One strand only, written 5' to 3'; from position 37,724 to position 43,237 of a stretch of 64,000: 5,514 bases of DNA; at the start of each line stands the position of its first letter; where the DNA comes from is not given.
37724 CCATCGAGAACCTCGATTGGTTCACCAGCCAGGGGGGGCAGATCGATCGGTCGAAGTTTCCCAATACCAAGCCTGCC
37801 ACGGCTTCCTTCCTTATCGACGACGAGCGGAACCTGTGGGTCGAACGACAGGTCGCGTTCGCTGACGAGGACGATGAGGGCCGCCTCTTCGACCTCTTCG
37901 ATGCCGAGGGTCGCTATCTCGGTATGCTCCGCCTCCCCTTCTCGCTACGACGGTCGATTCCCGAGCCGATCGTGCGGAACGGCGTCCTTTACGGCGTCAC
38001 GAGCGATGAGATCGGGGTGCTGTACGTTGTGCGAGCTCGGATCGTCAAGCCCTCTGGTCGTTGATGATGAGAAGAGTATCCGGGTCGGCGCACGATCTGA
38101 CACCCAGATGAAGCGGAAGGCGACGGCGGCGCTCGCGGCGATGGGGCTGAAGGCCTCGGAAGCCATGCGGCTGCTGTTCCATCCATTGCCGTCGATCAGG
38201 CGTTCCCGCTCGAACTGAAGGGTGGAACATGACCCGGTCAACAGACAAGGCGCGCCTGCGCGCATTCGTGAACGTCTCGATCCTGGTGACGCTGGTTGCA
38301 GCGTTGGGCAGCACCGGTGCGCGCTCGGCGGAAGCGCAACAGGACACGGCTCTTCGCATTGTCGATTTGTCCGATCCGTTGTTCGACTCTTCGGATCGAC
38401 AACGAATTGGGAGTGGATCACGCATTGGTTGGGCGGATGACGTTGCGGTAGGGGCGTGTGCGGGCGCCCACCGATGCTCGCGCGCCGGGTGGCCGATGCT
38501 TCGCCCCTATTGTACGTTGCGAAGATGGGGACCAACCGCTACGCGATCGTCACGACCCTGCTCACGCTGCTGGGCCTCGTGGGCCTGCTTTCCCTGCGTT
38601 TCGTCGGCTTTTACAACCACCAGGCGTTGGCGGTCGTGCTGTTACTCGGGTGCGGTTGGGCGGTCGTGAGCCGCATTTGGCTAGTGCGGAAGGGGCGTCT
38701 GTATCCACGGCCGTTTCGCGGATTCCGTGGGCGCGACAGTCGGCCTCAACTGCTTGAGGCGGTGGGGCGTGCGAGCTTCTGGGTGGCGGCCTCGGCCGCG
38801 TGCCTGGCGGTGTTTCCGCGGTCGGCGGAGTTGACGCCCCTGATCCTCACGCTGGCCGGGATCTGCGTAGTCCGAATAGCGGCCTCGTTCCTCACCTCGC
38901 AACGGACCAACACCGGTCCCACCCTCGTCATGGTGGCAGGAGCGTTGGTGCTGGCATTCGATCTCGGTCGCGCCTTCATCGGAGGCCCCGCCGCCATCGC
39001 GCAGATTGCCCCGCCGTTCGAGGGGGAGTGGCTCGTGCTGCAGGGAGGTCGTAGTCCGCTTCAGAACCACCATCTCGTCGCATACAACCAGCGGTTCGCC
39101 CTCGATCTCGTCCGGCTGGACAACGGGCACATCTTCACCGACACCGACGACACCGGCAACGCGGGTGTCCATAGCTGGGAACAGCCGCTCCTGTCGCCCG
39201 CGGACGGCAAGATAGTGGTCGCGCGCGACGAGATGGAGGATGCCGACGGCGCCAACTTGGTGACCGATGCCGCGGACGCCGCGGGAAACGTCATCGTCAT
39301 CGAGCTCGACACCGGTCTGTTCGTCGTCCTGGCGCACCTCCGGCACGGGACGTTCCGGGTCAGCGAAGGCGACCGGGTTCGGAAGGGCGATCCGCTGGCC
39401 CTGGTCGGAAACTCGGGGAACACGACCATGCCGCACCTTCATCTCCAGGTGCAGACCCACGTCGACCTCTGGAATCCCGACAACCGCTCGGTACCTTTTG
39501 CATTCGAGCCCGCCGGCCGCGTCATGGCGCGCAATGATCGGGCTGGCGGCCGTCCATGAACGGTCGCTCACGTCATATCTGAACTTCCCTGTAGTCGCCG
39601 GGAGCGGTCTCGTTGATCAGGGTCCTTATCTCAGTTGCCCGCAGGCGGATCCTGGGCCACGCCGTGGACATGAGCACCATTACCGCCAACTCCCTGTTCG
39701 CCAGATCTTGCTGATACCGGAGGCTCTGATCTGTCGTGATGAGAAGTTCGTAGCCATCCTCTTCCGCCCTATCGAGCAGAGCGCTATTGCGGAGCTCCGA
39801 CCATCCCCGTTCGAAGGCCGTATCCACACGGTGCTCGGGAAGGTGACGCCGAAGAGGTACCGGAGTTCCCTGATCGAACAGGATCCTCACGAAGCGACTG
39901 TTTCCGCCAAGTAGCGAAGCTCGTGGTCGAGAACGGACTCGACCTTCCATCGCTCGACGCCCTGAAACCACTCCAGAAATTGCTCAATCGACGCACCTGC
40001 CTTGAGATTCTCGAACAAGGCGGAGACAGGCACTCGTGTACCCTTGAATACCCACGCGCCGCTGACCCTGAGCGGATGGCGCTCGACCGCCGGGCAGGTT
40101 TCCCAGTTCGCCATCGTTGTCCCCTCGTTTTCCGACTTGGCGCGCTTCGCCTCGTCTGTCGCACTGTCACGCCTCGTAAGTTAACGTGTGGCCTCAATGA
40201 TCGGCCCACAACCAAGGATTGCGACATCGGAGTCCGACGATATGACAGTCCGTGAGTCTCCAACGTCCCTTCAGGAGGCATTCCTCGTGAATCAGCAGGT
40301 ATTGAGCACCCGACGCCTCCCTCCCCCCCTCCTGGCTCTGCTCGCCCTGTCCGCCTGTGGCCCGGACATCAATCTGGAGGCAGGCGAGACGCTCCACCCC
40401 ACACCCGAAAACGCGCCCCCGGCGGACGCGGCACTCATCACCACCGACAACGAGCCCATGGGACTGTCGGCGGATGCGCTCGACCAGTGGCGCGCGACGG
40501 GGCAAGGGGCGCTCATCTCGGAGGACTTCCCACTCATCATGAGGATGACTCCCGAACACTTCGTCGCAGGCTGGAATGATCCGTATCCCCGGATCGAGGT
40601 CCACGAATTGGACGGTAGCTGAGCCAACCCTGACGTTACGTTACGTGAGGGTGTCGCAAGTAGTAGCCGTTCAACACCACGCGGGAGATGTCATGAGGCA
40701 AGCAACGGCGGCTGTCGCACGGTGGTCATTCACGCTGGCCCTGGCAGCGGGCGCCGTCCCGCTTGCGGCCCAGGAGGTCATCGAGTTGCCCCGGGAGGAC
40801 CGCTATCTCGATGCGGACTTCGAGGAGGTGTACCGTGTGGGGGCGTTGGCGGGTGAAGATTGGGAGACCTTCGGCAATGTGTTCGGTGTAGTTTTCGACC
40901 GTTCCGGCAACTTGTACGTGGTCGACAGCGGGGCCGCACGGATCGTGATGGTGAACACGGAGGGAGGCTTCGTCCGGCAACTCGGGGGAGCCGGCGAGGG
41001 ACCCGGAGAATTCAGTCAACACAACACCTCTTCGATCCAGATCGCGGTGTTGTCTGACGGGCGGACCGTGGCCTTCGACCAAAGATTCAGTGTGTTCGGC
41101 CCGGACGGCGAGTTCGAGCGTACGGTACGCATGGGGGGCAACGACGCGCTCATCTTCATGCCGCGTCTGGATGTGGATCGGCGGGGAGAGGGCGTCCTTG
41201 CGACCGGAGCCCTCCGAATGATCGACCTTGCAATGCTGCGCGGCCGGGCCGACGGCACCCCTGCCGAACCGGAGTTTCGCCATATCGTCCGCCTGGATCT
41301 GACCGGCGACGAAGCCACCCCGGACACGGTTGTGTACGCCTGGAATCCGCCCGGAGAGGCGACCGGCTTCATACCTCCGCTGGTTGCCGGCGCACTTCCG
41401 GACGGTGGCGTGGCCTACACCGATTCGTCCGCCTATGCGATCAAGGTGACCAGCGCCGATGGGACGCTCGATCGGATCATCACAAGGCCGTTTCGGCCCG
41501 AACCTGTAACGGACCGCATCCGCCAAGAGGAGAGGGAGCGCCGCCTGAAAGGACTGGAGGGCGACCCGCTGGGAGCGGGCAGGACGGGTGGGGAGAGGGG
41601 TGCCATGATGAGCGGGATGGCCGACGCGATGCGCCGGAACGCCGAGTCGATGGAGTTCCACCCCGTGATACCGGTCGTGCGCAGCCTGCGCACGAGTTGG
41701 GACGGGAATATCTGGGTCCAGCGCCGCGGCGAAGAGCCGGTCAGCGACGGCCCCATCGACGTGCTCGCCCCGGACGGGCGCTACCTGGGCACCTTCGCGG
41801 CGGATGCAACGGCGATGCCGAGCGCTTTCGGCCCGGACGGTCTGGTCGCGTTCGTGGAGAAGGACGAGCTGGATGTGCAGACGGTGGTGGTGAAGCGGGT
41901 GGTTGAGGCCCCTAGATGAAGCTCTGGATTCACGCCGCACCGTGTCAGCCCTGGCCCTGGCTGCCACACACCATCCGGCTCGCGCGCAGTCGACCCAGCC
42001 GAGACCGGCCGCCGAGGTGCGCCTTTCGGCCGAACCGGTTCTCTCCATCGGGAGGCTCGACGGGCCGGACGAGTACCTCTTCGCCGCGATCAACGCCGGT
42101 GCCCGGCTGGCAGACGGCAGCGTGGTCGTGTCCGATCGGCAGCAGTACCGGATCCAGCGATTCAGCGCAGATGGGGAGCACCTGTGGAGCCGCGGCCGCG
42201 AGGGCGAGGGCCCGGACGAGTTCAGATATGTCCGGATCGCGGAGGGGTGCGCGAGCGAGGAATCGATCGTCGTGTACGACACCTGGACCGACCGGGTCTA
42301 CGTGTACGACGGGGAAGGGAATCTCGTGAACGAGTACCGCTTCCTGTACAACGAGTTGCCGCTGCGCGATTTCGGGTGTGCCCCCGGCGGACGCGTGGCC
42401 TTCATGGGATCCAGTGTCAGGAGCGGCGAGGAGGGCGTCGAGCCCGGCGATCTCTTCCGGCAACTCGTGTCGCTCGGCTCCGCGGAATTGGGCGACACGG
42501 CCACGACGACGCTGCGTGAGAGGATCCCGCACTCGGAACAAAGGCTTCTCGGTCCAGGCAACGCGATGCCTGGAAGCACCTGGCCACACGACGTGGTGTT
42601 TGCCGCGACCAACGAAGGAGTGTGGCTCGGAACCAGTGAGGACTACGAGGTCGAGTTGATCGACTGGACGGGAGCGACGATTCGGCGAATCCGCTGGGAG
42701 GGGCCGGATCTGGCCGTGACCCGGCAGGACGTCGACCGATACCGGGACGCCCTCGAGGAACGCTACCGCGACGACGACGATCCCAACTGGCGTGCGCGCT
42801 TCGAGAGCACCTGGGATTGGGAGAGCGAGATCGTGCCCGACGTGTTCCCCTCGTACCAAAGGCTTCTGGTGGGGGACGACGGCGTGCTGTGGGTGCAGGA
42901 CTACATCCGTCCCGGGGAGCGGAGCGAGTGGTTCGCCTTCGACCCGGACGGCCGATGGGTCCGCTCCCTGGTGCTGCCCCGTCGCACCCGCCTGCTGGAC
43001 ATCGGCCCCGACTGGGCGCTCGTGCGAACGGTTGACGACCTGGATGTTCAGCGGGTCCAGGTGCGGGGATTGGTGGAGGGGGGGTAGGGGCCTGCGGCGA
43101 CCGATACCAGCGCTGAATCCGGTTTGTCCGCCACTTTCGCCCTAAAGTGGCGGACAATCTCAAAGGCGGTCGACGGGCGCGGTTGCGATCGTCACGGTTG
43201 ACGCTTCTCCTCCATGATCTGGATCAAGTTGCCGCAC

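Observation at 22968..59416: Massive local expansion of a secreted GEGPGE(F/V) beta-propeller lipoprotein family: 8 intact genes and at least 6 fragments in 37 kb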

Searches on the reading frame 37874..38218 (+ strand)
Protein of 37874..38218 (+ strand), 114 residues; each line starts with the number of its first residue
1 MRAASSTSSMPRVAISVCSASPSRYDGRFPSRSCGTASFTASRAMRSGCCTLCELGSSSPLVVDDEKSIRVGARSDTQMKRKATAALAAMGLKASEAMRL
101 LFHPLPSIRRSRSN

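Call 54: search_protein_families(library=pfam, proteins=[window:37874-38218:+], max_evalue=0.01)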
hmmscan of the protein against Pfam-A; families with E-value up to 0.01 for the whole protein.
window:37874-38218:+ (114 aa): 1 family
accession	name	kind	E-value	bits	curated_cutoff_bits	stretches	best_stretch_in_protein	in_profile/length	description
PF04221.18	RelB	-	0.00022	21.5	22.4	1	71-102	4-35/82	RelB antitoxin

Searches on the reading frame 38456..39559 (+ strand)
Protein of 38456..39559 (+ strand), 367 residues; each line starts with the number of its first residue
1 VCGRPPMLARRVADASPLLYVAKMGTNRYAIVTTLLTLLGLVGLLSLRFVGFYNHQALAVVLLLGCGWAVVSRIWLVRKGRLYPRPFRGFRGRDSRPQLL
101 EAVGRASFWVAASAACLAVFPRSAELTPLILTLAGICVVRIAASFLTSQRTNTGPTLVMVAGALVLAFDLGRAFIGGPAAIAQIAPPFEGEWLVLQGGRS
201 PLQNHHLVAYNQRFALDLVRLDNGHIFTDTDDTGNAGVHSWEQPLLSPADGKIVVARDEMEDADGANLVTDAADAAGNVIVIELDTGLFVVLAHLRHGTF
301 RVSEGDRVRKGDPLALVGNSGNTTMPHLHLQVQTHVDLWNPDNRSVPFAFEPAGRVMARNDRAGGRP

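Call 12: search_protein_families(library=pfam, proteins=[window:38456-39559:+], max_evalue=0.01)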
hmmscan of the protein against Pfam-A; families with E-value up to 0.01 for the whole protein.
window:38456-39559:+ (367 aa): 1 family
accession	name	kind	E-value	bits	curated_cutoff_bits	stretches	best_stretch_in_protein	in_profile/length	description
PF01551.29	Peptidase_M23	-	1.1e-14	54.8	28.7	1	243-337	14-92/96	Peptidase family M23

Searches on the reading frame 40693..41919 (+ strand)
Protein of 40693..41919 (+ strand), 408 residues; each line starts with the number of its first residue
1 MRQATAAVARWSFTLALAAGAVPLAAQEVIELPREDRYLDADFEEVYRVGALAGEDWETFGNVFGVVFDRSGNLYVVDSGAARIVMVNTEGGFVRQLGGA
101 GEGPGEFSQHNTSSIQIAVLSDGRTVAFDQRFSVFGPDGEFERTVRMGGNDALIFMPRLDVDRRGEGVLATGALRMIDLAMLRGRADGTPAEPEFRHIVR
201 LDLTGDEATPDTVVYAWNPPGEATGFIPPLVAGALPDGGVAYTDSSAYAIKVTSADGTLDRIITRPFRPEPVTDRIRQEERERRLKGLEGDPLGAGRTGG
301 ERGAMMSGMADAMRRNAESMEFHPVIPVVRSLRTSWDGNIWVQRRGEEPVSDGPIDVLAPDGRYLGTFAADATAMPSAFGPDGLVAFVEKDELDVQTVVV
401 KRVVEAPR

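Call 6: search_protein_families(library=pfam, proteins=[window:40693-41919:+], max_evalue=0.1)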
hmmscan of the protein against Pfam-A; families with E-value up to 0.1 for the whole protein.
window:40693-41919:+ (408 aa): 2 families
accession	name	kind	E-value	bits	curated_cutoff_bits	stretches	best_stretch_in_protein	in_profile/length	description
PF17170.10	DUF5128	-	3.3e-05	23.7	22.9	1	71-116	53-98/321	6-bladed beta-propeller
PF01436.27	NHL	-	0.027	14.9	20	0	65-84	6-25/28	NHL repeat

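Call 7: search_protein_families(library=ncbifam, proteins=[window:40693-41919:+], max_evalue=0.1)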
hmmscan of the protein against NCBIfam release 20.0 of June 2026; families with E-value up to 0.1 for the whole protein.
window:40693-41919:+ (408 aa): 2 families
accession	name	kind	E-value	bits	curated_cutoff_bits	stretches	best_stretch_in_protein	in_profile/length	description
NF035926.1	scyF_NHL_VPEP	equivalog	2.7e-08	33.4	350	1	60-151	152-242/376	scytonemin biosynthesis PEP-CTERM protein ScyF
NF033206.1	ScyE_fam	subfamily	0.091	12.3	80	0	61-91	140-169/333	ScyD/ScyE family protein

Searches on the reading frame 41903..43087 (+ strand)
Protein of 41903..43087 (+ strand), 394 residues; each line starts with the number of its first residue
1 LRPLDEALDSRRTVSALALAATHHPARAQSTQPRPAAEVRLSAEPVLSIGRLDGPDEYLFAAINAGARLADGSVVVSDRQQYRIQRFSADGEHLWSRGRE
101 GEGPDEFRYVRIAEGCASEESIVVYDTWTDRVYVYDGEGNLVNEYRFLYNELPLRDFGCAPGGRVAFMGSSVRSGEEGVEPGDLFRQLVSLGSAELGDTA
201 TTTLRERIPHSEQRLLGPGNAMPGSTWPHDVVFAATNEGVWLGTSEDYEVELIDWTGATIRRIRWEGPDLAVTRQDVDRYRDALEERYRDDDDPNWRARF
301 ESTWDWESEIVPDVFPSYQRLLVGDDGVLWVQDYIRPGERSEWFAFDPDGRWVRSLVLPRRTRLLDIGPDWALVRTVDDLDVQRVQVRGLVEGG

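Call 6: search_protein_families(library=pfam, proteins=[window:41903-43087:+], max_evalue=0.1)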
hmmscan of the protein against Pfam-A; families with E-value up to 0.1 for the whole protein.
window:41903-43087:+ (394 aa): 1 family
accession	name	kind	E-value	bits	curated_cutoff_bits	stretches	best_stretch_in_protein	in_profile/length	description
PF17170.10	DUF5128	-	0.009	15.7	22.9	1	56-145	39-128/321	6-bladed beta-propeller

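Call 7: search_protein_families(library=ncbifam, proteins=[window:41903-43087:+], max_evalue=0.1)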
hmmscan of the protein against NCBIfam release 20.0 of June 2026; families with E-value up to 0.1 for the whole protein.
window:41903-43087:+ (394 aa): 2 families
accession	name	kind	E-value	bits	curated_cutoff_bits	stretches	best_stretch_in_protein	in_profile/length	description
NF035926.1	scyF_NHL_VPEP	equivalog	1e-08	34.7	350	1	70-145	209-283/376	scytonemin biosynthesis PEP-CTERM protein ScyF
NF047780.1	LIC12708_fam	subfamily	0.0031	16.4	150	1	82-154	156-229/391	LIC_12708 family protein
